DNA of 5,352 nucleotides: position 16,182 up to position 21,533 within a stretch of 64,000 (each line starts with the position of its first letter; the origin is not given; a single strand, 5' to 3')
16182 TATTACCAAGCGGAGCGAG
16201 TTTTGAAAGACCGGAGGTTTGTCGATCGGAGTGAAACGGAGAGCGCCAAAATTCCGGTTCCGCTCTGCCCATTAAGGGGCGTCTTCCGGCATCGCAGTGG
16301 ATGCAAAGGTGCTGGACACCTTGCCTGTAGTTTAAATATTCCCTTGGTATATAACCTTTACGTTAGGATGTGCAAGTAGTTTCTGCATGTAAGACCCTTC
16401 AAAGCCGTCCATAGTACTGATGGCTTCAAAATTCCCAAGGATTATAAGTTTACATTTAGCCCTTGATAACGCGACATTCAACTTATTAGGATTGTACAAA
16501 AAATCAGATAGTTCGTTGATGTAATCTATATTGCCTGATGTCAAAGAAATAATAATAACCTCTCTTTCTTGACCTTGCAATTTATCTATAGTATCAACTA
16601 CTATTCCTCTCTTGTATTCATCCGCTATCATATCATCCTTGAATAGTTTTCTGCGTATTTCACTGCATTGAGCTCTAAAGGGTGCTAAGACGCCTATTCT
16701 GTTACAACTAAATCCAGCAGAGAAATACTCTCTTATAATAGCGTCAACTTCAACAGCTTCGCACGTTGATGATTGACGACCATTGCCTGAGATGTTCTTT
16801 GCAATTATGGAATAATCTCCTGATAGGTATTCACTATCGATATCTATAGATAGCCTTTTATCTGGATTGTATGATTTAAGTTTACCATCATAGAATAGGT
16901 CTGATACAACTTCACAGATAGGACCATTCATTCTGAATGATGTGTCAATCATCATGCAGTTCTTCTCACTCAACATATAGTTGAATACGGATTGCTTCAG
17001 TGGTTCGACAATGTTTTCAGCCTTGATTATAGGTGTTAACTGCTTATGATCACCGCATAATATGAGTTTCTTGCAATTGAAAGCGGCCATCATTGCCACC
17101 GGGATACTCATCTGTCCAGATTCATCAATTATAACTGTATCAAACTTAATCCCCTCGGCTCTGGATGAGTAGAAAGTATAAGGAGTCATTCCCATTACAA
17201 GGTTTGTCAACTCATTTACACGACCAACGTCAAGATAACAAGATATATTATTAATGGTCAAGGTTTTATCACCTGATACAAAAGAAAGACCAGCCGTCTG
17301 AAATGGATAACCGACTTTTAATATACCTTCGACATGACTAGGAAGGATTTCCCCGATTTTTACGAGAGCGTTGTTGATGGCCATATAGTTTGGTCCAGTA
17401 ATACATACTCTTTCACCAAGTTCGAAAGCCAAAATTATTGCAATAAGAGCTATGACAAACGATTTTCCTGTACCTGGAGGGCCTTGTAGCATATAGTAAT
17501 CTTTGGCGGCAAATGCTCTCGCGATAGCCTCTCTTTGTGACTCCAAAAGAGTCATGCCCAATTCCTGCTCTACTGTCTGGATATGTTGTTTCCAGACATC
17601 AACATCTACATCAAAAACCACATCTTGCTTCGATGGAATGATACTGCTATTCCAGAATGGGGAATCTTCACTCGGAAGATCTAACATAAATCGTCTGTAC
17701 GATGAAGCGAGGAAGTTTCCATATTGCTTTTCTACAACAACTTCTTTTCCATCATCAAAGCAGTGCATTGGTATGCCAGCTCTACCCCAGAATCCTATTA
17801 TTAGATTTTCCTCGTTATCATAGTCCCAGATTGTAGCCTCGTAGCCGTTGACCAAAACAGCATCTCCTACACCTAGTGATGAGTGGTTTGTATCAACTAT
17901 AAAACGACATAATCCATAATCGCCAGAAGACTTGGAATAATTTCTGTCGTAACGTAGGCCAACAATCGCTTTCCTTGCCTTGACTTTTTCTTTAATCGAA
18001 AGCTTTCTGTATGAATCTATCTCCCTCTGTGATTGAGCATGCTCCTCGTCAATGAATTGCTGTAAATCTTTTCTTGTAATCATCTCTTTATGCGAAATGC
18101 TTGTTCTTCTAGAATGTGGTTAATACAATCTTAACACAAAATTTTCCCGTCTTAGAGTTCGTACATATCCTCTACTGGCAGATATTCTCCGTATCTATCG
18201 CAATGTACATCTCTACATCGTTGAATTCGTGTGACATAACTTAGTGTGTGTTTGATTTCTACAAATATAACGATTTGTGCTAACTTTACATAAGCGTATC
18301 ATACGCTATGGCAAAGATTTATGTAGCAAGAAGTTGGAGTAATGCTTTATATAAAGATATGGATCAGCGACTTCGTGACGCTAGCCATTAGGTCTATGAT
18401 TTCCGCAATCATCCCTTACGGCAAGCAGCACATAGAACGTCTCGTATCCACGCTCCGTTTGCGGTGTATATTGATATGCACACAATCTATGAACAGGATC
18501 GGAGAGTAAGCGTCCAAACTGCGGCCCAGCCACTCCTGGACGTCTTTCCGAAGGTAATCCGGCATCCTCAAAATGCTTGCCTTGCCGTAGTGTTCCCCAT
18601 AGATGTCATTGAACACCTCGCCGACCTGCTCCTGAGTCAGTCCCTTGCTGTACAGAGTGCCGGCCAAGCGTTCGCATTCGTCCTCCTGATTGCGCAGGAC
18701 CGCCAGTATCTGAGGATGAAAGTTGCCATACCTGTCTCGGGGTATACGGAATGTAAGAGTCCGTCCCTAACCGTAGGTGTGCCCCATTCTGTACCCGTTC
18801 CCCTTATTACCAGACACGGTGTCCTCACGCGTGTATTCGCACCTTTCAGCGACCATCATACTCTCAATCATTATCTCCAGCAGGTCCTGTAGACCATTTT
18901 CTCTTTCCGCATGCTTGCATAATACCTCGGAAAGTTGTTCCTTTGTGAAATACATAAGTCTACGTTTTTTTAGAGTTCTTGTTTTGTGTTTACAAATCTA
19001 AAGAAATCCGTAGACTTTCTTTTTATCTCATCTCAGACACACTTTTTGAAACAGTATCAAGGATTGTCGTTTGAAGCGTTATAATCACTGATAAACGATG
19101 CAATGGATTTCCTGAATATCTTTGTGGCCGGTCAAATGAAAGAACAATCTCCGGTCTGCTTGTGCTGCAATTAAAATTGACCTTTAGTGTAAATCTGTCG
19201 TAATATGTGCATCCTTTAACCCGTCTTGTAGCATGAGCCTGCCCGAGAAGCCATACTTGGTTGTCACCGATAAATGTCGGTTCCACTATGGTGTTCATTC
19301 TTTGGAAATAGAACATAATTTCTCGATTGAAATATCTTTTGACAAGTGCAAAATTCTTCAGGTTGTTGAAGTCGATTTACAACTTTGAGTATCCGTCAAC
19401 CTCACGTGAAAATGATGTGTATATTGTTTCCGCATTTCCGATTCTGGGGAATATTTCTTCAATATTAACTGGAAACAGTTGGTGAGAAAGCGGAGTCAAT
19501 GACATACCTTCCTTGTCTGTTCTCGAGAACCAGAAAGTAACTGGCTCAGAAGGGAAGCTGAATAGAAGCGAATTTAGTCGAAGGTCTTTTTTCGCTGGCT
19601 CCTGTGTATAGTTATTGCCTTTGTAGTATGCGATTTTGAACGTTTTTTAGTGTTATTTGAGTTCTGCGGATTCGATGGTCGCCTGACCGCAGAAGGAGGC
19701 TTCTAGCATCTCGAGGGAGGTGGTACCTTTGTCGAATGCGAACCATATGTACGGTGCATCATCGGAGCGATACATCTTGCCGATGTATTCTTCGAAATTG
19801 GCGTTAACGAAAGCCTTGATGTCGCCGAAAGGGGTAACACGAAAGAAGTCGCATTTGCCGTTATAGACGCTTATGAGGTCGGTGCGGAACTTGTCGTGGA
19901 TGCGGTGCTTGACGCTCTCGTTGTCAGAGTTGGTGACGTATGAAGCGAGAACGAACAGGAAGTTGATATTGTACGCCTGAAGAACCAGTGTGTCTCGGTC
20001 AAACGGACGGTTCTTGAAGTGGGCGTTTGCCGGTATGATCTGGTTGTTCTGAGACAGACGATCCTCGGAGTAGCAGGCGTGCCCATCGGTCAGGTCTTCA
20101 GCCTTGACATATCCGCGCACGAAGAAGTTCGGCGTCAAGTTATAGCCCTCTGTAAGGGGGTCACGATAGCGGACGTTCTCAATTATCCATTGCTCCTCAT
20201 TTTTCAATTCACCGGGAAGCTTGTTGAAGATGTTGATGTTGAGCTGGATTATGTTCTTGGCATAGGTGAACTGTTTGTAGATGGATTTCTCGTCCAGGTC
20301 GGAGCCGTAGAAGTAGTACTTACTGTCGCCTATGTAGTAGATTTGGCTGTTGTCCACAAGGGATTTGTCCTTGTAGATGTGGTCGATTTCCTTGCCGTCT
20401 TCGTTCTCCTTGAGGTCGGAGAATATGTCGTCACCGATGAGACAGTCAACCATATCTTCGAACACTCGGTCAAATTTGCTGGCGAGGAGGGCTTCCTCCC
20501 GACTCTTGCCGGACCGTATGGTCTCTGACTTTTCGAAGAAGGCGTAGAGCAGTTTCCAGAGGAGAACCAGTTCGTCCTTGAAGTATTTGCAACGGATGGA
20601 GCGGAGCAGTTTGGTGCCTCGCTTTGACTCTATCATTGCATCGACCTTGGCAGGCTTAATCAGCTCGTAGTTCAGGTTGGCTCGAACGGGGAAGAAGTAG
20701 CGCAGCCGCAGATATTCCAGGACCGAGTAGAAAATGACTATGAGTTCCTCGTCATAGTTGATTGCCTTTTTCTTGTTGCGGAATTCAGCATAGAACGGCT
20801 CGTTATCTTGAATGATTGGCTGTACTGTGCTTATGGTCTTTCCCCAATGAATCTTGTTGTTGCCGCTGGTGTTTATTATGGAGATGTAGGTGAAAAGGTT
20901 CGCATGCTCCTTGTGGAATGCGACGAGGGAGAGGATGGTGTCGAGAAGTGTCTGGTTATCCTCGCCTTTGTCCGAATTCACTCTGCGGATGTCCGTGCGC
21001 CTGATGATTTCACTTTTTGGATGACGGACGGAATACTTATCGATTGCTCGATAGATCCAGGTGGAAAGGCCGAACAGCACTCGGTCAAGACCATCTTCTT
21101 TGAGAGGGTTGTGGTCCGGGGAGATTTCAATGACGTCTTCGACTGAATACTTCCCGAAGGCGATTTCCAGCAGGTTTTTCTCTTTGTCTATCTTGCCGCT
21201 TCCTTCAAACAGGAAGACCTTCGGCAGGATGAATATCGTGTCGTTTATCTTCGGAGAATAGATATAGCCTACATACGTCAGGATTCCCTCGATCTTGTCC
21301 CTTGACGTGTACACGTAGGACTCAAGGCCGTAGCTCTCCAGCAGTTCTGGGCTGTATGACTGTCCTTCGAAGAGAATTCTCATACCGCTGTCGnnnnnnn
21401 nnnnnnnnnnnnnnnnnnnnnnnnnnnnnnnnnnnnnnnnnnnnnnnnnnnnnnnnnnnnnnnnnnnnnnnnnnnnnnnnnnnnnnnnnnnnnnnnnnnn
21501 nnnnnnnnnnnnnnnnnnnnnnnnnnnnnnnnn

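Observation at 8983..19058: Two ~0.6 kb IS256-family deletion derivatives in inverted orientation bracket an 8.8-kb cargo segment (composite-transposon-like structure)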

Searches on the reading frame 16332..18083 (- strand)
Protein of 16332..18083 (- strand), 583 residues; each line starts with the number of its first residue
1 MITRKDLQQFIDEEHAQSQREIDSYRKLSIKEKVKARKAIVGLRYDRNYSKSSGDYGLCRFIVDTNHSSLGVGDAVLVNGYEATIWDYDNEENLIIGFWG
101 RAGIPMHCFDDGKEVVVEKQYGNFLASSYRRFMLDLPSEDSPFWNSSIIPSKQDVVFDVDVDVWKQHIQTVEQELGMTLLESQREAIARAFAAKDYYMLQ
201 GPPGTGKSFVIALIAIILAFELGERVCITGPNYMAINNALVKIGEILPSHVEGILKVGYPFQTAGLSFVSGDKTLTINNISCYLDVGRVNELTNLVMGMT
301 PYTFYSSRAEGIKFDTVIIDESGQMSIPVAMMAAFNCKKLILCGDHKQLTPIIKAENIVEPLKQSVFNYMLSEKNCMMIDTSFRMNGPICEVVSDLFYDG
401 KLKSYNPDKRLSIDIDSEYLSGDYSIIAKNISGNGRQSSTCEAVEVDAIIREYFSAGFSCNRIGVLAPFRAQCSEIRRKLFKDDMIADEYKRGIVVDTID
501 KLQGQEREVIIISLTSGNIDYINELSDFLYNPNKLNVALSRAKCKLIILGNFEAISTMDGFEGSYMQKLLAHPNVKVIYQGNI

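Call 12: search_protein_families(library=pfam, proteins=[window:16335-18083:-], max_evalue=0.01)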
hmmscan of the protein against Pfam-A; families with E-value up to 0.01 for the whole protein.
window:16335-18083:- (583 aa): 8 families
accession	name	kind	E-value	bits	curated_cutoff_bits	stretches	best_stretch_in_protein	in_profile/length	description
PF13087.12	AAA_12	-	8.9e-33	113.9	27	1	362-551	1-193/195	AAA domain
PF13086.12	AAA_11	-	6e-20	72.5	27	2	310-355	212-256/257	AAA domain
PF13604.12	AAA_30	-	3.1e-09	37.3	27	1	179-353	2-132/191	AAA domain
PF01443.25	Viral_helicase1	-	7.4e-08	32.9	21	1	303-379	49-127/228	Viral superfamily 1 RNA helicase core domain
PF13245.12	AAA_19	-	2.9e-07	31.2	25.1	1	183-352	1-132/134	AAA domain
PF05127.21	NAT10_TcmA_helicase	-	0.0026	18.1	22.7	0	199-247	2-50/176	RNA cytidine acetyltransferase NAT10/TcmA, helicase domain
PF05970.20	PIF1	-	0.0029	17.7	25.9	0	334-371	137-174/223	PIF1-like helicase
PF03215.21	Rad17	-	0.0036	17.7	23.8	1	159-225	19-76/186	Rad17 P-loop domain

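Call 27: find_encoding_contigs(protein=window:16332-18083:-, flank=6000, max_places=10)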
Protein window:16332-18083:- (583 aa): 10 contigs read that carry it; 6 places shown.
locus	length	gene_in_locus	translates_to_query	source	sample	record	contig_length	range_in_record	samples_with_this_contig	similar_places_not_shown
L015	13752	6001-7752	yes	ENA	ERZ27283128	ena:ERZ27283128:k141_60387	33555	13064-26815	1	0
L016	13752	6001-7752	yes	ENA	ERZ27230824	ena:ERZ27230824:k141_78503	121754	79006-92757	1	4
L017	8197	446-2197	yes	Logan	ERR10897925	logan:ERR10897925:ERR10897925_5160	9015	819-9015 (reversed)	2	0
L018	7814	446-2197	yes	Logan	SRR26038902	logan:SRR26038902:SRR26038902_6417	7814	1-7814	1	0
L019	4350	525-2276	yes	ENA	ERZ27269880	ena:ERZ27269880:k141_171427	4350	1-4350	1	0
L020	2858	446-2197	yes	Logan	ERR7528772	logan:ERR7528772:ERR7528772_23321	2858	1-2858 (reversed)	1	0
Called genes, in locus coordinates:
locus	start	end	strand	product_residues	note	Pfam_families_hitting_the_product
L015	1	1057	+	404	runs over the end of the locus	PF00145:DNA_methylase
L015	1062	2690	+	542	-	PF07728:AAA_5 (weak)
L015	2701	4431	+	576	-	-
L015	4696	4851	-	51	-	-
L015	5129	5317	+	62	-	-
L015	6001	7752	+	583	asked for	PF13086:AAA_11 (weak), PF13245:AAA_19 (weak), PF13604:AAA_30, PF01443:Viral_helicase1 (faint), PF13086:AAA_11, PF13087:AAA_12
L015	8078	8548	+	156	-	-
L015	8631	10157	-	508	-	PF14559:TPR_19 (faint), PF00515:TPR_1 (faint), PF07719:TPR_2 (faint), PF13181:TPR_8 (faint), PF13424:TPR_12 (faint), PF13428:TPR_14 (faint), PF13431:TPR_17 (faint), PF13432:TPR_16 (faint)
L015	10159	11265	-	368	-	PF00069:Pkinase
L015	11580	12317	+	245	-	-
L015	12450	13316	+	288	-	PF02498:Bro-N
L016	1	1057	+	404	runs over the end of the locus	PF00145:DNA_methylase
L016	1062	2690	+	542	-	PF07728:AAA_5 (weak)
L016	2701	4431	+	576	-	-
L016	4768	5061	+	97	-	-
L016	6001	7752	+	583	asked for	PF13086:AAA_11 (weak), PF13245:AAA_19 (weak), PF13604:AAA_30, PF01443:Viral_helicase1 (faint), PF13086:AAA_11, PF13087:AAA_12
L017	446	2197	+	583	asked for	PF13086:AAA_11 (weak), PF13245:AAA_19 (weak), PF13604:AAA_30, PF01443:Viral_helicase1 (faint), PF13086:AAA_11, PF13087:AAA_12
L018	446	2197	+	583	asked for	PF13086:AAA_11 (weak), PF13245:AAA_19 (weak), PF13604:AAA_30, PF01443:Viral_helicase1 (faint), PF13086:AAA_11, PF13087:AAA_12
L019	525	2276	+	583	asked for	PF13086:AAA_11 (weak), PF13245:AAA_19 (weak), PF13604:AAA_30, PF01443:Viral_helicase1 (faint), PF13086:AAA_11, PF13087:AAA_12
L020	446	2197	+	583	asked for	PF13086:AAA_11 (weak), PF13245:AAA_19 (weak), PF13604:AAA_30, PF01443:Viral_helicase1 (faint), PF13086:AAA_11, PF13087:AAA_12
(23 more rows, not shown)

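Call 38: search_protein_families(library=padloc, proteins=[window:16335-18083:-], max_evalue=0.001)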
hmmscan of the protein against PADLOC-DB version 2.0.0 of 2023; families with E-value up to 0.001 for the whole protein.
window:16335-18083:- (583 aa): 15 families
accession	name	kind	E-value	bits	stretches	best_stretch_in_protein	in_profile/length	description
PDLC03920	MkoA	-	1.3e-54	184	2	309-562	786-1088/1112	-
PDLC03921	MkoA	-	7.5e-46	154.4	2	313-554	1296-1569/1607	-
PDLC03924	MkoC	-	5e-33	112.3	2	364-561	758-953/1136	-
PDLC02895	DpdJ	-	1.1e-20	70.2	1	311-550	187-452/2112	DpdJ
PDLC05009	PDC-S37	-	5.1e-16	55.7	2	310-351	934-975/1550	-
PDLC01734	typeIV_RecD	-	5.8e-08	29.4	0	165-229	326-388/763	RecD_0_IVD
PDLC02372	Nhi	-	3.5e-06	23.9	0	310-411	260-355/470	-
PDLC02194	Hhe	-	3.7e-05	19.1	0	310-352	1377-1419/1911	-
PDLC02350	AbiO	-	4e-05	20.5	0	297-416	243-352/468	AbiO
PDLC05064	PDC-S68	-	5.3e-05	19.1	1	170-352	676-824/1273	-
PDLC05035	PDC-S53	-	5.5e-05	19.4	0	305-352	570-618/900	-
PDLC00120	GajB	-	0.00012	19.4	1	489-549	368-430/458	UrvD helicase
PDLC00127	GajB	-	0.00022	17.9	0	491-549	503-565/594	UrvD helicase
PDLC05065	PDC-S68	-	0.00049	16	0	306-352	696-745/1221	-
PDLC05066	PDC-S68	-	0.0007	15.7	0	172-355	572-724/1202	-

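Call 42: find_homologous_proteins(query=window:16335-18083:-, max_evalue=1e-50)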
Query window:16335-18083:- (583 aa): 267 proteins with E <= 1e-50 among 8000 candidates; the best 120 are listed.
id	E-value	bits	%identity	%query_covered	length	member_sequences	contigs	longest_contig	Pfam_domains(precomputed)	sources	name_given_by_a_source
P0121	0.0e+0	1323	100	100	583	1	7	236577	PF13087.13,PF13086.13,PF01443.25,PF13604.13,PF13245.13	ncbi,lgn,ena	-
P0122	5.9e-294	994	74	99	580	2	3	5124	PF13087.13,PF13086.13,PF01443.25,PF13604.13,PF13245.13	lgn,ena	-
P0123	3.6e-284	962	74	99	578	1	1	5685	PF13087.13,PF13086.13,PF01443.25,PF13604.13,PF13245.13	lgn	-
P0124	5.6e-283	958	70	99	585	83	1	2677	PF13087.13,PF13086.13,PF01443.25,PF13604.13,PF13245.13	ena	-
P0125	1.1e-282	957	70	99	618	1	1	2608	PF13087.13,PF13086.13,PF01443.25,PF13604.13,PF13245.13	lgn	-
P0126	5.0e-280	948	70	99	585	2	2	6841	PF13087.13,PF13086.13,PF01443.25,PF13604.13,PF13245.13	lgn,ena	-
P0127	4.7e-249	846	64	99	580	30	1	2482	PF13087.13,PF13086.13,PF01443.25,PF13604.13,PF13245.13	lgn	-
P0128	8.2e-236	802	59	99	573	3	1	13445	PF13087.13,PF13086.13,PF01443.25,PF13604.13,PF13245.13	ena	-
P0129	1.8e-168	580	70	60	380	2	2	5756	PF13086.13,PF13604.13,PF13245.13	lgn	-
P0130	2.6e-123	431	39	98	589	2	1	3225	PF13087.13,PF13086.13,PF05127.22,PF00270.36,PF01443.25,PF13604.13,PF13245.13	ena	-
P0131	3.5e-123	430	40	98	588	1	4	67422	PF13087.13,PF13086.13,PF05127.22,PF00270.36,PF01443.25,PF13604.13,PF13245.13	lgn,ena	-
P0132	3.8e-123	430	39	98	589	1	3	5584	PF13087.13,PF13086.13,PF05127.22,PF00270.36,PF01443.25,PF13604.13,PF13245.13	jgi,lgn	jgi:hypothetical protein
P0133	6.6e-123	429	39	98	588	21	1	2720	PF13087.13,PF13086.13,PF05127.22,PF00270.36,PF01443.25,PF13604.13,PF13245.13,PF09848.16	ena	-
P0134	7.2e-123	429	38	99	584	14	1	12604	PF13087.13,PF13086.13,PF00270.36,PF01443.25,PF13604.13,PF13245.13,PF04851.22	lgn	-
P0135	1.4e-122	428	39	98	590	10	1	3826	PF13087.13,PF13086.13,PF05127.22,PF00270.36,PF01443.25,PF13604.13,PF13245.13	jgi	jgi:hypothetical protein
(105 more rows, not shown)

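Call 43: find_encoding_contigs(protein=P0128, flank=8000, max_places=4)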
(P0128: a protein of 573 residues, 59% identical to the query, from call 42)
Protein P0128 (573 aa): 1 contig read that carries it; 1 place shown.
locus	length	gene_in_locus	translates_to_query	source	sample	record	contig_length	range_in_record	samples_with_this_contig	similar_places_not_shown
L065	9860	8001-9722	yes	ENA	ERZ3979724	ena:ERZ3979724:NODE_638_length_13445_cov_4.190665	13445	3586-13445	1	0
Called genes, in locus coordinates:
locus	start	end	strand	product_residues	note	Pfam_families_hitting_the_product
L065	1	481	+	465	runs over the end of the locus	PF04055:Radical_SAM, PF06968:BATS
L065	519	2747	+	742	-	PF13328:HD_4, PF01966:HD (weak), PF04607:RelA_SpoT, PF02824:TGS, PF28438:RelA_RIS, PF13291:ACT_4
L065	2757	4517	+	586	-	PF13205:Big_5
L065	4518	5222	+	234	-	PF13505:OMP_b-brl (faint), PF13568:OMP_b-brl_2 (weak)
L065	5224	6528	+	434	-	PF04551:GcpE, PF26540:GcpE_C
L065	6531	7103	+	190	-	PF14512:TM1586_NiRdase, PF00881:Nitroreductase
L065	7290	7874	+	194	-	-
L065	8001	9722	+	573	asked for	PF13086:AAA_11, PF13245:AAA_19, PF13604:AAA_30, PF01443:Viral_helicase1 (faint), PF13086:AAA_11, PF13087:AAA_12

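Call 44: find_encoding_contigs(protein=P0126, flank=6000, max_places=4)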
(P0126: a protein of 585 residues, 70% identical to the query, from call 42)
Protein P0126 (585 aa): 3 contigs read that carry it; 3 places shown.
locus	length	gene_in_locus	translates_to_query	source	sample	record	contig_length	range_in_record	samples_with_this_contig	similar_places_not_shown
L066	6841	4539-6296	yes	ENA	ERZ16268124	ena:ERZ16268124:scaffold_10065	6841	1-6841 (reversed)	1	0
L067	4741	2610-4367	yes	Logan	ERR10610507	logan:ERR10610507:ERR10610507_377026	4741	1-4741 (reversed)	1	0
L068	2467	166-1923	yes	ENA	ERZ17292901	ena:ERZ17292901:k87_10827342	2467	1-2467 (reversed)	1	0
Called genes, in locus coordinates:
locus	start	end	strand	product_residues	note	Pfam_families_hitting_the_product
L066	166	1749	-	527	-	PF05598:DUF772, PF01609:DDE_Tnp_1 (weak), PF13751:DDE_Tnp_1_6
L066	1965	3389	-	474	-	PF09665:RE_Alw26IDE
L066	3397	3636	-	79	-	PF13560:HTH_31 (weak), PF01381:HTH_3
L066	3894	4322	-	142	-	-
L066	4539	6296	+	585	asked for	PF13086:AAA_11, PF13245:AAA_19, PF13604:AAA_30, PF01443:Viral_helicase1 (faint), PF13086:AAA_11, PF13087:AAA_12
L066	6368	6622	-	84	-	-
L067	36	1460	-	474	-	PF09665:RE_Alw26IDE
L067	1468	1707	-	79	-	PF13560:HTH_31 (weak), PF01381:HTH_3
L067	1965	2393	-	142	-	-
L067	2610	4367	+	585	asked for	PF13086:AAA_11, PF13245:AAA_19, PF13604:AAA_30, PF01443:Viral_helicase1 (faint), PF13086:AAA_11, PF13087:AAA_12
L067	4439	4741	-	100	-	?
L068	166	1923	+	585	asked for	PF13086:AAA_11, PF13245:AAA_19, PF13604:AAA_30, PF01443:Viral_helicase1 (faint), PF13086:AAA_11, PF13087:AAA_12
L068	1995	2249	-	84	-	-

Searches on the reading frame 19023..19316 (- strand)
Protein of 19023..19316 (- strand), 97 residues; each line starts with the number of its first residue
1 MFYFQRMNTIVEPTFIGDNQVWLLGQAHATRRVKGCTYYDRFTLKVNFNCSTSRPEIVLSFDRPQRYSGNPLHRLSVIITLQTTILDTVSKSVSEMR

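Call 40: find_encoding_contigs(protein=window:19023-19316:-, flank=900, max_places=10)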
Protein window:19023-19316:- (97 aa): 8 contigs read that carry it; 2 places shown.
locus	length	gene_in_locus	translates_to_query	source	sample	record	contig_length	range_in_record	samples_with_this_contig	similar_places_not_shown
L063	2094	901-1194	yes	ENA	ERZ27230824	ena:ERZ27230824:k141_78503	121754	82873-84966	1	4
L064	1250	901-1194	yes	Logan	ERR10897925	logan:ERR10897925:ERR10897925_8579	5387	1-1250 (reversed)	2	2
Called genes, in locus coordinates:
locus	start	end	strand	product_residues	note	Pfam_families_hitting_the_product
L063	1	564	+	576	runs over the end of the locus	-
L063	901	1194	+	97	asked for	-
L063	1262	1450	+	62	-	-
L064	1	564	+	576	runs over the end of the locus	-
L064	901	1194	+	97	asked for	-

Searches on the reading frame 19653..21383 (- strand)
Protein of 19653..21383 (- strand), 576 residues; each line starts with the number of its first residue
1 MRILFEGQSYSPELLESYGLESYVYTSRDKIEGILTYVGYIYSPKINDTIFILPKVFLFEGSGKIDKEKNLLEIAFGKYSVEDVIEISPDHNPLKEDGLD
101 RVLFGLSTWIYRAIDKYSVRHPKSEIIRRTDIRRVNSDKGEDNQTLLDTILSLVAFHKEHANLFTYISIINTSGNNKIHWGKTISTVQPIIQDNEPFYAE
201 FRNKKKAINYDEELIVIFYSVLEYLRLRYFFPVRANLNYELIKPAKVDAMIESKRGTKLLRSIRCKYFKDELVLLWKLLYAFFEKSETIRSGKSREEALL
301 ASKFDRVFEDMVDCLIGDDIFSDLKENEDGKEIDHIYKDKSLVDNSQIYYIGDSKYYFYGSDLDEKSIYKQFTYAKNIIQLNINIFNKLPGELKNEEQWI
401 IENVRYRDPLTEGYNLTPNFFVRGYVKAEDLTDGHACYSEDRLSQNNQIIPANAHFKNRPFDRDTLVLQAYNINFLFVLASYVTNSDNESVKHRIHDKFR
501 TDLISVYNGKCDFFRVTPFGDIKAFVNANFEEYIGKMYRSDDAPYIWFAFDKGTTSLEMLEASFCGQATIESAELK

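Call 24: find_encoding_contigs(protein=window:19653-21383:-, flank=10000, max_places=10)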
Protein window:19653-21383:- (576 aa): 9 contigs read that carry it; 3 places shown.
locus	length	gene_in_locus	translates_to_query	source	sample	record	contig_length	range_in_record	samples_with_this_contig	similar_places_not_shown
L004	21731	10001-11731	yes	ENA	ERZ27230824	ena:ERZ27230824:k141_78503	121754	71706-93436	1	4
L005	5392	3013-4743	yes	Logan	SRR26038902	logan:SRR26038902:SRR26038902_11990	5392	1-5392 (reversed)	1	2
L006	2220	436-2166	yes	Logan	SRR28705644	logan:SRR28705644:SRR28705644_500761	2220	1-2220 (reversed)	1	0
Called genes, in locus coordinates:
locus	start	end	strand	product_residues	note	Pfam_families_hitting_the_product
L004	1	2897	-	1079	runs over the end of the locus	PF25596:CPSase_L_D1, PF02786:CPSase_L_D2, PF02787:CPSase_L_D3, PF25596:CPSase_L_D1, PF02786:CPSase_L_D2, PF02222:ATP-grasp, PF07478:Dala_Dala_lig_C, PF02142:MGS, +3 more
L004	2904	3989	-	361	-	PF00988:CPSase_sm_chain, PF00117:GATase, PF07722:Peptidase_C26 (faint)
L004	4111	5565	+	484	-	PF10396:TrmE_N, PF12631:MnmE_helical, PF00350:Dynamin_N (faint), PF01926:MMR_HSR1, PF02421:FeoB_N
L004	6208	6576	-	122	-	-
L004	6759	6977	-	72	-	-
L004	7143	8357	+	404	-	PF00145:DNA_methylase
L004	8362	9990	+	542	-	PF07728:AAA_5 (weak)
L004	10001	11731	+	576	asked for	-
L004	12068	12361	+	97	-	-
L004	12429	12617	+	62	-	-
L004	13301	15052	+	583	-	PF13086:AAA_11 (weak), PF13245:AAA_19 (weak), PF13604:AAA_30, PF01443:Viral_helicase1 (faint), PF13086:AAA_11, PF13087:AAA_12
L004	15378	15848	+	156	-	-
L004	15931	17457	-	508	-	PF14559:TPR_19 (faint), PF00515:TPR_1 (faint), PF07719:TPR_2 (faint), PF13181:TPR_8 (faint), PF13424:TPR_12 (faint), PF13428:TPR_14 (faint), PF13431:TPR_17 (faint), PF13432:TPR_16 (faint)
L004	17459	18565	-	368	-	PF00069:Pkinase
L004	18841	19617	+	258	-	-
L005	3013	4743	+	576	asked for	-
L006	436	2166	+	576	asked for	-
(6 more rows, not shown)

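Call 38: search_protein_families(library=padloc, proteins=[window:19656-21383:-], max_evalue=0.001)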
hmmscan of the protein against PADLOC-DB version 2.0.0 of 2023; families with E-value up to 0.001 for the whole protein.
window:19656-21383:- (576 aa): 1 family
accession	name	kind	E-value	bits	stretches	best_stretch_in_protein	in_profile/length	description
PDLC03447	REase_II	-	4.7e-05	20.5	1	133-211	128-205/490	Type II restriction enzyme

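Call 62: search_protein_families(library=ncbifam, proteins=[window:19656-21383:-], max_evalue=0.001)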
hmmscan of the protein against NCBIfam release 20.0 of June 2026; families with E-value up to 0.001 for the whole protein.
window:19656-21383:- (576 aa): 0 families
